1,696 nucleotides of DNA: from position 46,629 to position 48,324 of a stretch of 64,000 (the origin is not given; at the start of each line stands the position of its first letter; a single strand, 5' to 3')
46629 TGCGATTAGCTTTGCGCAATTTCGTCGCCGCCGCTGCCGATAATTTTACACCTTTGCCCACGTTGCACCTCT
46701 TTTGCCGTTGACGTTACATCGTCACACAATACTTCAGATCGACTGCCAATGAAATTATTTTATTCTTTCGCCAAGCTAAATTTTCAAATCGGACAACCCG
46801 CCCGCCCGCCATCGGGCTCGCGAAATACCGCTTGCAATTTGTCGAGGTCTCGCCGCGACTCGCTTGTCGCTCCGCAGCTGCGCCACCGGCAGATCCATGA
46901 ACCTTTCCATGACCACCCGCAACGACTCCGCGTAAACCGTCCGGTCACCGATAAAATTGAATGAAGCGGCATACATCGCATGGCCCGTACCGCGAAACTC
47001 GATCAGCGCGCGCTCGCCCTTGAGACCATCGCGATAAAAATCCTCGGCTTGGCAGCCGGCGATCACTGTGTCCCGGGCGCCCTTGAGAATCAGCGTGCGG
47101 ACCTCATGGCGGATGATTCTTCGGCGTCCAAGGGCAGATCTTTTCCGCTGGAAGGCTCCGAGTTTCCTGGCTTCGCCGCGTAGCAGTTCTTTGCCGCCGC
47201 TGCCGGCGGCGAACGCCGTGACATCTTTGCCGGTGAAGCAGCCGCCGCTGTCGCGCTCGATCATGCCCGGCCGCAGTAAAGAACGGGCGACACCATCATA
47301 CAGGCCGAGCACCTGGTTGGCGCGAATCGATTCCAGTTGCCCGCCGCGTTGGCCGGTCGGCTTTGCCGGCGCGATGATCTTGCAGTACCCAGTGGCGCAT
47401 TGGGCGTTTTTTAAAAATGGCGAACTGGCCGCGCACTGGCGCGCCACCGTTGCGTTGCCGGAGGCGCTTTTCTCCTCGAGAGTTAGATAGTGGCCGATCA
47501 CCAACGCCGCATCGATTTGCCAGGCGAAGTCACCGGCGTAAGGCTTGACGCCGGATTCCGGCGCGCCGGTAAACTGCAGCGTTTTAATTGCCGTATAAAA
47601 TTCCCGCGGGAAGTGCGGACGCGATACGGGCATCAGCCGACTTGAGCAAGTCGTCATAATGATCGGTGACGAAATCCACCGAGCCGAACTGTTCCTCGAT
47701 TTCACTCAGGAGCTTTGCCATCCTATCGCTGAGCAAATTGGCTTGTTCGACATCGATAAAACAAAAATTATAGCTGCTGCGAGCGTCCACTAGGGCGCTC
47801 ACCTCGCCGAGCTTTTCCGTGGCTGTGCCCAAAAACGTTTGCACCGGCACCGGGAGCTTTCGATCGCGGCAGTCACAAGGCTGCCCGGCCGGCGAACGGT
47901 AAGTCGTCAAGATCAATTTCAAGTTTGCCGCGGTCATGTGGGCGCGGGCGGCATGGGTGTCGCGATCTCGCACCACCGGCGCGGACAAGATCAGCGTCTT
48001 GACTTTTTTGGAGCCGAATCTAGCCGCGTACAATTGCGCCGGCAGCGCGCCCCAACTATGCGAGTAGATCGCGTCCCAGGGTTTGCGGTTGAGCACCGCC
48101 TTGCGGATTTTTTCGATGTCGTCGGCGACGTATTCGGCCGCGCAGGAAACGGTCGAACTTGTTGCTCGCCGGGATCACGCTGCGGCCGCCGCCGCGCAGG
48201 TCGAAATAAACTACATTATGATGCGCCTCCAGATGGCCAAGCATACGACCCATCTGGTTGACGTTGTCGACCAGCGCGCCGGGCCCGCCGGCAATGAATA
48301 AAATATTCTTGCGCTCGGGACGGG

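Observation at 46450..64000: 17.5-kb single-strand array: STAND/TPR regulator, four-module NRPS ending in a terminal C domain (no TE), secreted hydrolase, Lys/Ala-rich protein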

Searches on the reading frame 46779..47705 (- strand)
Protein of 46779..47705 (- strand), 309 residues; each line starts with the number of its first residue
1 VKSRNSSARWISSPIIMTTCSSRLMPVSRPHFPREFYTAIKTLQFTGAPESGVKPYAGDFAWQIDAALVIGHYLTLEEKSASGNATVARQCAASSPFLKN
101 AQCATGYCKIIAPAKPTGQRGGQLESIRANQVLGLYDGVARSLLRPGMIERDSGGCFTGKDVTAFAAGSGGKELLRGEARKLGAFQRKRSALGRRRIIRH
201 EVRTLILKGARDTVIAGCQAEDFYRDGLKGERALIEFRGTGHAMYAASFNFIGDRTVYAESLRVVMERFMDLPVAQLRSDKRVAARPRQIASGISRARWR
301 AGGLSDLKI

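Call 7: search_protein_families(library=pfam, proteins=[window:46779-47705:-], max_evalue=0.01)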
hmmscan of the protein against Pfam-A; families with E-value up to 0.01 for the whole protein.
window:46779-47705:- (309 aa): 0 families

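Call 63: search_protein_representatives(protein=window:46779-47705:-)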
Query: 309 residues. Proteins with E-value up to 0.001 (for the whole library): 95; up to 1e-10: 54; up to 1e-30: 5. The best 95 are listed.
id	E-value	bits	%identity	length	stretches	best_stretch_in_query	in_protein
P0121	7.7e-124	429.5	76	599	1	28-286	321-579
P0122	1.1e-39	153.3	41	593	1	31-288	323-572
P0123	1.3e-34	136.6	39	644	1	32-284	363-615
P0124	1.9e-31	126.3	36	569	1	30-279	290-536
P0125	7.1e-31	124.4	38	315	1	31-292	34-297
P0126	1.4e-29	120.1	35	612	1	31-284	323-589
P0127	2.8e-29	119.1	39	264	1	47-279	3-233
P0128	4.7e-29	118.4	34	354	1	32-279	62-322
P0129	6.7e-29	117.9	38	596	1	31-247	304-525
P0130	8.6e-29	117.5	37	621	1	24-288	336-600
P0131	2.4e-28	116.1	34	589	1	31-283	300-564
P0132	1.3e-27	113.6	37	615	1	32-284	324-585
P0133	1.4e-27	113.6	41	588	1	31-245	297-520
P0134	5.5e-27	111.6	35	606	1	31-285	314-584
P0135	2.1e-25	106.4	37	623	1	33-245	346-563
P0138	6.6e-23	98.2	34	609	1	33-283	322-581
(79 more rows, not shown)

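Call 66: find_encoding_contigs(protein=P0122, flank=8000, max_places=3)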
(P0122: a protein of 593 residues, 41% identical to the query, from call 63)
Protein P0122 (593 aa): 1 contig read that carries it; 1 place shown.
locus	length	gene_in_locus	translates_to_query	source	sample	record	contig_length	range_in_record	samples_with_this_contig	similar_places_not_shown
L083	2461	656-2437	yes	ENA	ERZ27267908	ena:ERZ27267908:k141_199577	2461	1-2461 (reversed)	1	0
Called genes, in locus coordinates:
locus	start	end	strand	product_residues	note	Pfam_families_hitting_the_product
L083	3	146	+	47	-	?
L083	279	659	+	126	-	PF00668:Condensation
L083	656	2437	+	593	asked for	PF00561:Abhydrolase_1, PF12146:Hydrolase_4 (weak)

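Call 67: find_encoding_contigs(protein=P0123, flank=8000, max_places=3)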
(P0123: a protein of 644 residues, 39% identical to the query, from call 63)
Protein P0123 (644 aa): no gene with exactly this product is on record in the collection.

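Call 68: find_encoding_contigs(protein=P0124, flank=10000, max_places=2)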
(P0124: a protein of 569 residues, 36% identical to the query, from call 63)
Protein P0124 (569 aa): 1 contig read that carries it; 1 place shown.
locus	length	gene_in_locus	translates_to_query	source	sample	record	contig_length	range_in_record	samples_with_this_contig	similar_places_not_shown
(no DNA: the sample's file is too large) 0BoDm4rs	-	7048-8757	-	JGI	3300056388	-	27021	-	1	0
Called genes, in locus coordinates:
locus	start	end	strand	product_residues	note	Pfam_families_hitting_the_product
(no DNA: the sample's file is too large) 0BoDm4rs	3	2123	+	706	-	?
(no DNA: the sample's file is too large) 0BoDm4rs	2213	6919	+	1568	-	PF00668:Condensation, PF00501:AMP-binding, PF13193:AMP-binding_C, PF00550:PP-binding, PF00668:Condensation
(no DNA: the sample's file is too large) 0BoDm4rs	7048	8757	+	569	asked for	PF00561:Abhydrolase_1, PF12146:Hydrolase_4 (weak)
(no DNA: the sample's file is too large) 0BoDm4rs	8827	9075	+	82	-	-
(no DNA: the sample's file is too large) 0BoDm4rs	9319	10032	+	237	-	PF22624:AASDHPPT_N, PF01648:ACPS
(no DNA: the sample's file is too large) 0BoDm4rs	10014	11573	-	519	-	PF01590:GAF, PF13185:GAF_2, PF13492:GAF_3, PF00158:Sigma54_activat, PF14532:Sigma54_activ_2, PF25601:AAA_lid_14, PF18024:HTH_50 (weak), PF02954:HTH_8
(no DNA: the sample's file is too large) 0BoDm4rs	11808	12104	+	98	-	-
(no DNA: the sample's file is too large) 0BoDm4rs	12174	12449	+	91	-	-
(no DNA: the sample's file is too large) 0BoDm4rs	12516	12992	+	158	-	-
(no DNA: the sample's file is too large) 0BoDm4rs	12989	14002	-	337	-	PF02558:ApbA, PF03721:UDPG_MGDP_dh_N (weak), PF08546:ApbA_C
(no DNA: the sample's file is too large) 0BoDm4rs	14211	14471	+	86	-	-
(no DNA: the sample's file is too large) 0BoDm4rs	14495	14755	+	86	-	-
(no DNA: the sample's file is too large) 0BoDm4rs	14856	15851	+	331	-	PF09084:NMT1, PF13379:NMT1_2, PF12974:Phosphonate-bd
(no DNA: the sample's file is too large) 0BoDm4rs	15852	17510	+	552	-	PF02538:Hydantoinase_B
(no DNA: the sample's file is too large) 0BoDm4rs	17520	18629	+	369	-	PF01321:Creatinase_N, PF00557:Peptidase_M24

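Call 69: find_encoding_contigs(protein=P0126, flank=10000, max_places=2)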
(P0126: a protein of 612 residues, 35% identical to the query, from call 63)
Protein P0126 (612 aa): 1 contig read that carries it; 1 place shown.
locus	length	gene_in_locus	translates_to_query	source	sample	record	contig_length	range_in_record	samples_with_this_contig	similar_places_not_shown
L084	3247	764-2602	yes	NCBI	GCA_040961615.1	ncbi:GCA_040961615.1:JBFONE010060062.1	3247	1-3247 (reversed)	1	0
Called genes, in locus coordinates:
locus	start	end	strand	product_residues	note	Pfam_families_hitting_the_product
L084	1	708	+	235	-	?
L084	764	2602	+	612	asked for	PF00561:Abhydrolase_1, PF12146:Hydrolase_4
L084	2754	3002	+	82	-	-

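Call 70: find_encoding_contigs(protein=P0130, flank=10000, max_places=2)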
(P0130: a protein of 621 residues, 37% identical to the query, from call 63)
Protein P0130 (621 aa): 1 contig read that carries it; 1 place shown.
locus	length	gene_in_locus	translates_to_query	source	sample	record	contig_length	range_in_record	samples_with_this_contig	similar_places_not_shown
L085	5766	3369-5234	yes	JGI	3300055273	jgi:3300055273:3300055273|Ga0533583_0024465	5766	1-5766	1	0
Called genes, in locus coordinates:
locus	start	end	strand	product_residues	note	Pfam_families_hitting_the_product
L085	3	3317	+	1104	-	?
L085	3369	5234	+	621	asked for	PF00561:Abhydrolase_1 (weak), PF12146:Hydrolase_4 (faint)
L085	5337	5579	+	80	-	-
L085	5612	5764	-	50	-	?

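Call 77: find_related_loci(query=A1, collection=metagenome_contigs, flank=10000)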
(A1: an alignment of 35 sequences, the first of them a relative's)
Query A1 (599 aa) in metagenome_contigs; peptide patterns used: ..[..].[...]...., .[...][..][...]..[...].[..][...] (x = any residue, [..] = any of these).
352 stretches matched a pattern; 118 encode a relative of the query (tblastn E <= 1e-3); the best 80 are kept; 80 distinct loci.
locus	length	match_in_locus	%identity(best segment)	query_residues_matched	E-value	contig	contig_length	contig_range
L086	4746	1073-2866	76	1-598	0e+0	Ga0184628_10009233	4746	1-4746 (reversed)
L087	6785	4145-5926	61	1-599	0e+0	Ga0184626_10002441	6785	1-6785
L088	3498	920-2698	59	1-598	0e+0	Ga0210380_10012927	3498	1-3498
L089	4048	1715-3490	59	1-598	0e+0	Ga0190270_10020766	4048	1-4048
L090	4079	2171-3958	56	1-599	0e+0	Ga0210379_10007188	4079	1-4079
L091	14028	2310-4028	56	23-599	0e+0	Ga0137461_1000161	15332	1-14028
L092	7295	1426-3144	56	23-599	0e+0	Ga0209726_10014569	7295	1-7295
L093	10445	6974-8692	56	23-599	0e+0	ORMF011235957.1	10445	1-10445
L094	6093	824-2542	56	23-599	0e+0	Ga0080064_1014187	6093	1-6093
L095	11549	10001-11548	56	7-522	0e+0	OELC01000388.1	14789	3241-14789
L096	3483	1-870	93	298-599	0e+0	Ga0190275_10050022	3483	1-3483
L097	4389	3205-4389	56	1-395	2e-147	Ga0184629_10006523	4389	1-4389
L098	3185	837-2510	44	50-590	3e-139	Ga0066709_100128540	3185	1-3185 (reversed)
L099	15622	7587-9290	43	50-590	1e-132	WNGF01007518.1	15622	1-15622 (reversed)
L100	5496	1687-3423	40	5-596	1e-124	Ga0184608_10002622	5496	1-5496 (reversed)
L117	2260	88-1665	42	63-591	1e-121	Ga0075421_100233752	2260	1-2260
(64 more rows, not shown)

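Call 80: list_cluster_members(proteins=[P0121, P0122, P0123, P0126, P0129, P0131, P0132, P0133, P0134, P0138])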
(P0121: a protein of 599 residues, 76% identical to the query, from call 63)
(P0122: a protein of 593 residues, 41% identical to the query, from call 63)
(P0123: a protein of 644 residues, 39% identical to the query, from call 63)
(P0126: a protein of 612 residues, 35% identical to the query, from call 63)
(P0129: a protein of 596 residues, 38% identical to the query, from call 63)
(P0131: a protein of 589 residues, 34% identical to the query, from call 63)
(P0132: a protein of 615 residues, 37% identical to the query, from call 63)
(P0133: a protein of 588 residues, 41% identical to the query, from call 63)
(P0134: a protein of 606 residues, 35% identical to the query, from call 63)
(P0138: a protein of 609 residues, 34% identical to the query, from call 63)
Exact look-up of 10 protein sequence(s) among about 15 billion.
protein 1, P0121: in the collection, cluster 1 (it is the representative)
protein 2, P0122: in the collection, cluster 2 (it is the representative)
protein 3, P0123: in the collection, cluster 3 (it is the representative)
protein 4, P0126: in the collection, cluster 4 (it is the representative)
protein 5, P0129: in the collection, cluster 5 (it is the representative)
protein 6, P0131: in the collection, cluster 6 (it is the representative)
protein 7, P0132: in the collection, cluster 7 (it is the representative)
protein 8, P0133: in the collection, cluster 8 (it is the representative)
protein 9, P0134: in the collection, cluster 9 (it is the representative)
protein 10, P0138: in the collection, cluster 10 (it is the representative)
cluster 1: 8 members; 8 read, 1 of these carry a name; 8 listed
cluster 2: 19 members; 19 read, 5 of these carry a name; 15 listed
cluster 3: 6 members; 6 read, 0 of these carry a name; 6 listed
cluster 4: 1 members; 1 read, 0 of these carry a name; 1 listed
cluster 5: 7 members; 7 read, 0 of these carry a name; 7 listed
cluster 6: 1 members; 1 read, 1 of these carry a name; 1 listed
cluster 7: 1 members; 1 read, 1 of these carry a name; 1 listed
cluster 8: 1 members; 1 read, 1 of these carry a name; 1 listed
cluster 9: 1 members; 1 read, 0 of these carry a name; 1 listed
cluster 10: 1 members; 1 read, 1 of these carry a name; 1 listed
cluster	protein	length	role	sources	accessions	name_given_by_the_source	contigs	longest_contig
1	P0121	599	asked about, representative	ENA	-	-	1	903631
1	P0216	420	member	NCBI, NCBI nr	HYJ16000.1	MAG TPA: hypothetical protein VE170_10960, partial [Candidatus Limnocylindria bacterium] | hypothetical protein [Candidatus Limnocylindria bacterium]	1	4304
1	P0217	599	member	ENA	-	-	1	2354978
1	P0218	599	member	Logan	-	-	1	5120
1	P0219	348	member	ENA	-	-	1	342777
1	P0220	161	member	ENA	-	-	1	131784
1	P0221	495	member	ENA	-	-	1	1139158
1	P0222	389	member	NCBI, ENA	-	-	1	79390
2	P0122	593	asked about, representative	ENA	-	-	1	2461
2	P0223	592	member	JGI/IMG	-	pimeloyl-ACP methyl ester carboxylesterase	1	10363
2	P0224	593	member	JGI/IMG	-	pimeloyl-ACP methyl ester carboxylesterase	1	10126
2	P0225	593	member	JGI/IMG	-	pimeloyl-ACP methyl ester carboxylesterase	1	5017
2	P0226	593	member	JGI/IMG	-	pimeloyl-ACP methyl ester carboxylesterase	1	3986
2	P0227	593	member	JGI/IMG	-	pimeloyl-ACP methyl ester carboxylesterase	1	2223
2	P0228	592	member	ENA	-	-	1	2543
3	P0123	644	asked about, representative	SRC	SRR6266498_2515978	-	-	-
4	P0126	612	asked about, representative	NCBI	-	-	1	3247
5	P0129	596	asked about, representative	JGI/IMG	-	-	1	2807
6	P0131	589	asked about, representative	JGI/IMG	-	pimeloyl-ACP methyl ester carboxylesterase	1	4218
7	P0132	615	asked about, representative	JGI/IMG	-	pimeloyl-ACP methyl ester carboxylesterase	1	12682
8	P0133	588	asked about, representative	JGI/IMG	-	pimeloyl-ACP methyl ester carboxylesterase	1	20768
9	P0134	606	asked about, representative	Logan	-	-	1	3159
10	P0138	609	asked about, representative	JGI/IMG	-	pimeloyl-ACP methyl ester carboxylesterase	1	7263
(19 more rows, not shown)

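Call 81: predict_structure(alignment_id=A1)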
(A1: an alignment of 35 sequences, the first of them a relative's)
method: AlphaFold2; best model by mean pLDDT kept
length: 599 residues; sequences in the alignment: 35
mean_pLDDT: 85.9   pTM: 0.89
mean pLDDT of the five models: 85.9, 85.8, 83.5, 82.5, 81.8
residues with pLDDT >= 90: 344; 70-90: 160; 50-70: 74; < 50: 21
segments of 3 or more residues with pLDDT < 50: 17-24, 409-414, 543-545, 593-595
pLDDT, mean of each block of 10 residues (from residue 1): 68 54 66 81 75 93 89 92 96 97 89 87 96 93 95 98 98 98 98 98 94 96 93 71 81 83 70 81 95 91 89 78 79 93 87 87 88 56 72 72 61 66 96 87 90 94 87 93 96 98 96 96 97 85 57 94 98 97 92 51
secondary structure, 60 per line:
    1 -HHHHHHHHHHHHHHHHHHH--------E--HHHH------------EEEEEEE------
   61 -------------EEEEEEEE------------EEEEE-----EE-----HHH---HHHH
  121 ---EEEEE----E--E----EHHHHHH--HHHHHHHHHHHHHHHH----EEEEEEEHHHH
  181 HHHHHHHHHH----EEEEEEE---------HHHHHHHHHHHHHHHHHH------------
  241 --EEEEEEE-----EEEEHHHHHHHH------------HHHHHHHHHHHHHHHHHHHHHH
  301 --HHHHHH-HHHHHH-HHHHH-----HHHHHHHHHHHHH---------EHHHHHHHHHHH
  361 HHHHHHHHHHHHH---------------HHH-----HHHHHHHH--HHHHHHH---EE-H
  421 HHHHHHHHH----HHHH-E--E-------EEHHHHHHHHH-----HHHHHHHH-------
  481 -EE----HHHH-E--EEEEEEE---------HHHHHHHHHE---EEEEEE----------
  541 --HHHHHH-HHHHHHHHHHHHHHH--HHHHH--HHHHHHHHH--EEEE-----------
elements in order: H2-20 H32-35 E48-54 E74-81 E94-98 H117-120 E124-128 H142-147 H150-165 E170-176 H177-190 E195-201 H211-228 E243-249 E255-258 H259-266 H279-300 H303-308 H310-315 H317-321 H327-339 H350-373 H397-404 H407-413 H420-429 H434-437 H452-460 H466-473 H488-491 E496-502 H512-520 E525-530 H543-548 H550-564 H567-571 H574-582 E585-588

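Call 84: fold_search(model_id=the predicted structure, library=pdb)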
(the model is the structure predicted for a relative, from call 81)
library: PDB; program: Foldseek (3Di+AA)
matches with E <= 10: 1365; with E <= 0.001: 649
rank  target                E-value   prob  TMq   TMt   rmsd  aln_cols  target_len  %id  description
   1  8jgn_A                5.3e-09  1.00  0.34  0.43  15.7       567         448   11  Cryo-EM structure of alpha/beta hydrolase DANGEROUS MIX 3 (DM3) forms compartmentalized hexamer structure (released 2024-12-25)
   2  9md7                  1.1e-08  1.00  0.37  0.46  11.8       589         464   16  Hip1 complex with inhibitor #1 (Hip1-1) via Ser228 (released 2025-12-17)
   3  5ugq                  1.9e-08  1.00  0.39  0.48  11.3       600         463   13  Crystal Structure of Hip1 (Rv2224c) (released 2017-04-12)
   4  8e19                  2.0e-08  1.00  0.33  0.41  12.2       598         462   12  Crystal structure of TnmK1 complexed with TNM H (released 2022-11-09)
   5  8b6q                  3.2e-08  1.00  0.27  0.34  23.1       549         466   11  X-ray structure of the haloalkane dehalogenase HaloTag7 with an insertion of Calmodulin-M13 fusion at position 154-156 t (released 2023-10-11)
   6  7jqz_A                3.4e-08  1.00  0.27  0.51  13.4       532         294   13  Crystal structure of Cfl2 wild-type from Burkholderia cenocepacia (released 2021-03-17)
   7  8e18                  4.2e-08  1.00  0.34  0.42  11.7       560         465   14  Crystal structure of apo TnmK1 (released 2022-11-09)
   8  1xrm                  5.4e-08  1.00  0.29  0.56  13.1       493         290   13  Crystal structure of active site F1-mutant E213Q soaked with peptide Ala-Phe (released 2005-07-12)
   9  1mt3                  1.3e-07  1.00  0.30  0.58  12.3       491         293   12  Crystal Structure of the Tricorn Interacting Factor Selenomethionine-F1 (released 2002-11-06)
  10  8jgm_A                1.4e-07  1.00  0.34  0.43  13.5       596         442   11  Cryo-EM sturcutre of DANGEROUS MIX 3 (DM3) from Hohenlieth (Hh-0) (released 2024-12-25)
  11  9v59_A                1.7e-07  1.00  0.26  0.32  19.1       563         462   10  Crystal structure of calcium indicator WHaloCaMP1a labeled with BD566-HTL substrate (released 2025-06-11)
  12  4dgq_A                2.2e-07  1.00  0.28  0.57  15.2       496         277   12  Crystal structure of Non-heme chloroperoxidase from Burkholderia cenocepacia (released 2012-03-07)
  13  1xrq                  2.5e-07  1.00  0.31  0.59  11.7       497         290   12  Crystal structure of active site F1-mutant E245Q soaked with peptide Phe-Leu (released 2005-07-12)
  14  1mtz                  3.3e-07  1.00  0.28  0.54  13.1       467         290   12  Crystal Structure of the Tricorn Interacting Factor F1 (released 2002-11-06)
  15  1xqw                  3.5e-07  1.00  0.27  0.53  12.7       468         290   13  Crystal structure of F1-mutant S105A complex with PHE-LEU (released 2005-07-12)
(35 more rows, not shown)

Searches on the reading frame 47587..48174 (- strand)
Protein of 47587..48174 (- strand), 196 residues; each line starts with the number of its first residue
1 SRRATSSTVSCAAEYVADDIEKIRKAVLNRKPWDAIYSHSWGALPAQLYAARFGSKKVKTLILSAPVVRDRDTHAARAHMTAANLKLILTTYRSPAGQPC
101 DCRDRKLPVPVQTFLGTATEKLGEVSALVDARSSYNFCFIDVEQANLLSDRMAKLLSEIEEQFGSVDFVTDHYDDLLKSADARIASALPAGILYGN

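Call 7: search_protein_families(library=pfam, proteins=[window:47587-48174:-], max_evalue=0.01)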
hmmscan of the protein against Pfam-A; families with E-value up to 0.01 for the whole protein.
window:47587-48174:- (196 aa): 3 families
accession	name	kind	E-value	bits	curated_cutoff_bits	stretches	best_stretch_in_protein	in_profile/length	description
PF00561.26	Abhydrolase_1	-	6e-06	26.5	25.8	1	13-82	52-117/245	alpha/beta hydrolase fold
PF12146.15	Hydrolase_4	-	1.9e-05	24.6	27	1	15-82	57-125/239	Serine aminopeptidase, S33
PF12697.13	Abhydrolase_6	-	0.0016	19.6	26.3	1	11-109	50-125/217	Alpha/beta hydrolase family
